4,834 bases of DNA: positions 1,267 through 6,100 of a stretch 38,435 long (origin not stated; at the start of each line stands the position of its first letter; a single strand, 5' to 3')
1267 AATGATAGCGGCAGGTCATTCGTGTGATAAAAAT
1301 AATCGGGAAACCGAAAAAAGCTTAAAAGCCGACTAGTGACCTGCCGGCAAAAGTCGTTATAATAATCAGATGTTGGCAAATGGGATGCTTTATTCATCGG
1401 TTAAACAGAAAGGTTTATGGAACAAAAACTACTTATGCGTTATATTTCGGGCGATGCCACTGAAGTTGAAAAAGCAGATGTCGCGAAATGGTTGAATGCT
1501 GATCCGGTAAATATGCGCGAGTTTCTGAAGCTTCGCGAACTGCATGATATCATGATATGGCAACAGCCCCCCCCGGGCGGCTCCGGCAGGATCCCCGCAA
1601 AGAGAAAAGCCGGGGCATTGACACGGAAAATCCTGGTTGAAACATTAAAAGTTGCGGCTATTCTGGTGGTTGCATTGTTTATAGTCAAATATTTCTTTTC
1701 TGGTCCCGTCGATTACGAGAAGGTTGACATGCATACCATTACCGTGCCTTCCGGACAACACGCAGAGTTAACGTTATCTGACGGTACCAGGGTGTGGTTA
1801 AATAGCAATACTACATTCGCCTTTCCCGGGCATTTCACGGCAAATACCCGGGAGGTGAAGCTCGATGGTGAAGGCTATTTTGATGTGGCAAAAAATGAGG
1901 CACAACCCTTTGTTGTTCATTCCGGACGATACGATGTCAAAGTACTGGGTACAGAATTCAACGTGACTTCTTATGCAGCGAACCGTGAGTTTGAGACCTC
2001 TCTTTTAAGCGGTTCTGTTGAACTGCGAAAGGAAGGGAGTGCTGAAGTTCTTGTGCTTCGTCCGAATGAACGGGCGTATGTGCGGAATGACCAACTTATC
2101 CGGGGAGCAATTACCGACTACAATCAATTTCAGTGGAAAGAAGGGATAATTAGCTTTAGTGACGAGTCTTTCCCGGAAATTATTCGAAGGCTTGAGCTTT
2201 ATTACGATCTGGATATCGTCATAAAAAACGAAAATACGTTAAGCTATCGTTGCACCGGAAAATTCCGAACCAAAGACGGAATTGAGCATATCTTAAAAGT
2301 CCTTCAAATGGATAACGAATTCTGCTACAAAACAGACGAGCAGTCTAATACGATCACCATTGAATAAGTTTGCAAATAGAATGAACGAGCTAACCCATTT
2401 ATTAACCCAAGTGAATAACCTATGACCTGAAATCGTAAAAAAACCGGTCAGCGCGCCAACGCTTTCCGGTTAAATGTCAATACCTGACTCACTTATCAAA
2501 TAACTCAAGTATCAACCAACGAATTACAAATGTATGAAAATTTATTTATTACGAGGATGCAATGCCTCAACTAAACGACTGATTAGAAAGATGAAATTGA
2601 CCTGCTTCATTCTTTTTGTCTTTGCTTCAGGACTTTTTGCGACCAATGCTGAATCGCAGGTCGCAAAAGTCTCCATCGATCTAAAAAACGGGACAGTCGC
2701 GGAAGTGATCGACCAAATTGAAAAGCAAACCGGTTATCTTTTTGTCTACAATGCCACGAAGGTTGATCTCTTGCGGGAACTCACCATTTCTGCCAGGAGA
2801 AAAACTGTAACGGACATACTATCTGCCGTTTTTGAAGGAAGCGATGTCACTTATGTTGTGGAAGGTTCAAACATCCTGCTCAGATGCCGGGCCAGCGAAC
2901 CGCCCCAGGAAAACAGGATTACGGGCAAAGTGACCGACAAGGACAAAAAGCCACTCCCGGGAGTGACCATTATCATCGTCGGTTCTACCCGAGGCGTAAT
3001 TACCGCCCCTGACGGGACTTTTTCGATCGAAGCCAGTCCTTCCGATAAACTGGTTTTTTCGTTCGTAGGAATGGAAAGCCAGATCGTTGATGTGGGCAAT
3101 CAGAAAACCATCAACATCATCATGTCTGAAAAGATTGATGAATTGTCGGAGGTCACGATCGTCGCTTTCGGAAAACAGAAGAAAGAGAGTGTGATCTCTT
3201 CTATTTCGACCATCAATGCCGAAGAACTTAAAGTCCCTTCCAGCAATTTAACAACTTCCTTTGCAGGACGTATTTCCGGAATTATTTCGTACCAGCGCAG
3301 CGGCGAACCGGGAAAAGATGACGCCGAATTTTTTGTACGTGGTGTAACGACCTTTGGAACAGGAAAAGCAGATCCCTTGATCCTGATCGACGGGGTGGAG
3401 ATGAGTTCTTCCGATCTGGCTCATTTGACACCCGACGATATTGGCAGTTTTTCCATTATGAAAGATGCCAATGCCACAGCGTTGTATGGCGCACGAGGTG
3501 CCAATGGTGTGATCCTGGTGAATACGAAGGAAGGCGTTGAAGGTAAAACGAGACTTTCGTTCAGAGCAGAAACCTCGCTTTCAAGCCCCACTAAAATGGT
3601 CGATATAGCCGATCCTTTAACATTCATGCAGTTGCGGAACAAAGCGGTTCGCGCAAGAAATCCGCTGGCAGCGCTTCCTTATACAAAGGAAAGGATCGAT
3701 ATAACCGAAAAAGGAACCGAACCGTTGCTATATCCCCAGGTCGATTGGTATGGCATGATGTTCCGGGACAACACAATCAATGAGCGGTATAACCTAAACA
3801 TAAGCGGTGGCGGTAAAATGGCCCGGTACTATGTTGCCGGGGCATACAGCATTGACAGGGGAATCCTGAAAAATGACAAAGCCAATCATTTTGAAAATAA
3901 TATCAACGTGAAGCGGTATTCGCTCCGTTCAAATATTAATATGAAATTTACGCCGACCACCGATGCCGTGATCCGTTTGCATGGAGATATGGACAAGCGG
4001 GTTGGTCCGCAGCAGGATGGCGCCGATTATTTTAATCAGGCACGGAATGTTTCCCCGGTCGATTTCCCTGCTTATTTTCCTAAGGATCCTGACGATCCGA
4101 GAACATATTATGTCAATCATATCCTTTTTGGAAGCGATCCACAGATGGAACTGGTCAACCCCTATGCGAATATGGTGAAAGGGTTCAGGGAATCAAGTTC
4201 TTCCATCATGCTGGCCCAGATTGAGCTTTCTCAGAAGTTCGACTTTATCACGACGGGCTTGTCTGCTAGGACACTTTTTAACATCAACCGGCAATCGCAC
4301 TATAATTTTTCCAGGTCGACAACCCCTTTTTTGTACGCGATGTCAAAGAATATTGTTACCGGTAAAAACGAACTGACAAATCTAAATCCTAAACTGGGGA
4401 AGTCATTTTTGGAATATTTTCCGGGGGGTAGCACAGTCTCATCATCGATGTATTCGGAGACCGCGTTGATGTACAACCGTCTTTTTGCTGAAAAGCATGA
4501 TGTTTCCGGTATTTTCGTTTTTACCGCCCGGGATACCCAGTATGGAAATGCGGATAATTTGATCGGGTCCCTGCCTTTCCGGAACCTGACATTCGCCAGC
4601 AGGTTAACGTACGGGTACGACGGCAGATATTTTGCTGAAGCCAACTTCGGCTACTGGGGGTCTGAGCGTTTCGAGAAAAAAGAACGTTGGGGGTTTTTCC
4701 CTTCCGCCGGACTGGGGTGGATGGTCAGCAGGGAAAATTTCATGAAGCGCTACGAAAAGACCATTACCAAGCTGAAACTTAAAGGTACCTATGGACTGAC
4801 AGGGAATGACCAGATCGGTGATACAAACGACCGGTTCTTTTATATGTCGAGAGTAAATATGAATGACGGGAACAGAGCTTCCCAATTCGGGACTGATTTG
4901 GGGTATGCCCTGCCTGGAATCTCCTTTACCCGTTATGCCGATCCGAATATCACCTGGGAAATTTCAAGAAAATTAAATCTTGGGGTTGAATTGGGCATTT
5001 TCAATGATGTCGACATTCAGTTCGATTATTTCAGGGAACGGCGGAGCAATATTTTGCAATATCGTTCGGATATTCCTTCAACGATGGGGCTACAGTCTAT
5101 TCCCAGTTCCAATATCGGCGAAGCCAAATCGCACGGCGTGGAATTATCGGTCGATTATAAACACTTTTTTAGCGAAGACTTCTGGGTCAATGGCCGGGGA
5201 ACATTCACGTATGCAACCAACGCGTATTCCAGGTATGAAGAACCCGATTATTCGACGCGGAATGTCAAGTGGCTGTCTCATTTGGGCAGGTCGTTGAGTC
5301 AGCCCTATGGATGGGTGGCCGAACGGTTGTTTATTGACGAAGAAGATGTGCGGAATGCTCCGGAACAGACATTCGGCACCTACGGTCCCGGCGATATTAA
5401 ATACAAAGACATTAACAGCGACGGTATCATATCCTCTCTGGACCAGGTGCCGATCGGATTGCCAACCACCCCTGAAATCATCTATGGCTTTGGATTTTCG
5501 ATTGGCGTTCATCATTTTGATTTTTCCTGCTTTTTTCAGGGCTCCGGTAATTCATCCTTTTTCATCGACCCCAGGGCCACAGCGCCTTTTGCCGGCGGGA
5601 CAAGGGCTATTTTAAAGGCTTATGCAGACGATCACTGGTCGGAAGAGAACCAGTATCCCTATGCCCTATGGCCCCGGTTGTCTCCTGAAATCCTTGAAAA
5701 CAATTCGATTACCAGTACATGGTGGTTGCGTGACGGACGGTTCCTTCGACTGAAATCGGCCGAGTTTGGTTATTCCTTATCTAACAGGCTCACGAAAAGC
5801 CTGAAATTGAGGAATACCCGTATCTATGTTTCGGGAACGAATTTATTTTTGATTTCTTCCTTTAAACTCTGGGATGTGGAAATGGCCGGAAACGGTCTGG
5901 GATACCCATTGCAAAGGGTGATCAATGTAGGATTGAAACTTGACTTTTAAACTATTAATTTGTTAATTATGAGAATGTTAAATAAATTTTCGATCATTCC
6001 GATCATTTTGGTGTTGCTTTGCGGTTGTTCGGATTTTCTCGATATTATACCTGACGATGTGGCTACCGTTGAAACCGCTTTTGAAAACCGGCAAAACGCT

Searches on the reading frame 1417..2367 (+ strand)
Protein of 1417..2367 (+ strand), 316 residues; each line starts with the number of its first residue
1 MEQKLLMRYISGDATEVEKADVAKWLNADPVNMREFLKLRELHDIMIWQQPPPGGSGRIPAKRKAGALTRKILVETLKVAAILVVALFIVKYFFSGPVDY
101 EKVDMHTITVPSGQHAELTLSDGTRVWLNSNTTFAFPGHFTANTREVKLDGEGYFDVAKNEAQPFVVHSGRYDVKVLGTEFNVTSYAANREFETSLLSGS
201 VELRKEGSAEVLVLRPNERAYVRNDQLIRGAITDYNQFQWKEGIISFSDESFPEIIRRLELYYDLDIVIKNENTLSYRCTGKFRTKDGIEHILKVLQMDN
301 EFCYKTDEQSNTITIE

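Call 5: search_protein_families(library=pfam, proteins=[window:1417-2367:+])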
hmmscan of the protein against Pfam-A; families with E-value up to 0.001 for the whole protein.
window:1417-2367:+ (316 aa): 2 families
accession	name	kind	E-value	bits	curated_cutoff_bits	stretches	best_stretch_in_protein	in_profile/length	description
PF16344.10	FecR_C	-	1.2e-18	67.4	24.4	1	245-315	2-70/70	FecR, C-terminal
PF04773.18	FecR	-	8.3e-18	65.1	24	1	107-202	2-97/97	FecR protein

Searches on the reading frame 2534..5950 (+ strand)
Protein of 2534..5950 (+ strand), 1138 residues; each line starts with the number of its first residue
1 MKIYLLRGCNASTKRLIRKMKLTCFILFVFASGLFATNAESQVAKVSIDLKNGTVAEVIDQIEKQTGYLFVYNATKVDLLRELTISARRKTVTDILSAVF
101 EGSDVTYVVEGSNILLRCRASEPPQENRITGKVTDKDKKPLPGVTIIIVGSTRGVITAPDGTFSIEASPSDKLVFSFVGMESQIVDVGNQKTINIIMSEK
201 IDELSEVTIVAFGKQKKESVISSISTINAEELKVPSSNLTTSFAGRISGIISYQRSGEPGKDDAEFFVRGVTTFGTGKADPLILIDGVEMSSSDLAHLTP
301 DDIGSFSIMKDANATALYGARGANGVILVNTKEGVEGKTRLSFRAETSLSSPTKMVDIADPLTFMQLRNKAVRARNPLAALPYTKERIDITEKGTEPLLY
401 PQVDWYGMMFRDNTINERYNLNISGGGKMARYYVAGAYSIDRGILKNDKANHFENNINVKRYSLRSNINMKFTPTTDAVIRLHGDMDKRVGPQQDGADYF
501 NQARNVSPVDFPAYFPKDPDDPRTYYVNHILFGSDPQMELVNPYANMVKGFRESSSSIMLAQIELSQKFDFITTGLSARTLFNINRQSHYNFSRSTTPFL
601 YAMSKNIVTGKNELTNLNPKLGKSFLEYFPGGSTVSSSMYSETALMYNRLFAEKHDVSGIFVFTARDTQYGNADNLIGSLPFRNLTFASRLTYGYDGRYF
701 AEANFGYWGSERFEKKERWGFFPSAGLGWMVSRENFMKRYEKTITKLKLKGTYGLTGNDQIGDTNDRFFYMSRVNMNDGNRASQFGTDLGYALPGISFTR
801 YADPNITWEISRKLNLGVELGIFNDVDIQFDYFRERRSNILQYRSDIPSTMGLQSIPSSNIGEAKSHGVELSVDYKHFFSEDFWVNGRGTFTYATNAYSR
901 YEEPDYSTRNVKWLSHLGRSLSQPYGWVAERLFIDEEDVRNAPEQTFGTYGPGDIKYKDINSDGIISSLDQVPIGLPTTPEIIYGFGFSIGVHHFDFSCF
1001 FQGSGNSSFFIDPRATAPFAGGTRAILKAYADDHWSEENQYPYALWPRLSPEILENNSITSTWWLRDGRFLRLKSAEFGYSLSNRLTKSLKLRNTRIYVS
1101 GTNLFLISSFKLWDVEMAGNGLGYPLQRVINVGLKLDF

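Call 5: search_protein_families(library=pfam, proteins=[window:2534-5950:+])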
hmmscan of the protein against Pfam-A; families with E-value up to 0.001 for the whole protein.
window:2534-5950:+ (1138 aa): 4 families
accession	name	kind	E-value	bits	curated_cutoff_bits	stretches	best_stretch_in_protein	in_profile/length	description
PF13715.12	CarbopepD_reg_2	-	2.2e-16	60.1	32.2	1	129-209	1-88/88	CarboxypepD_reg-like domain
PF07715.20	Plug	-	7.4e-15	55.8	23.9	1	217-326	2-107/107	TonB-dependent Receptor Plug Domain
PF07660.19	STN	-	2.2e-11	43.7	28.4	1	68-117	1-50/52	Secretin and TonB N terminus short domain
PF13620.12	CarboxypepD_reg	-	3e-10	40.7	32.3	1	129-197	2-81/82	Carboxypeptidase regulatory-like domain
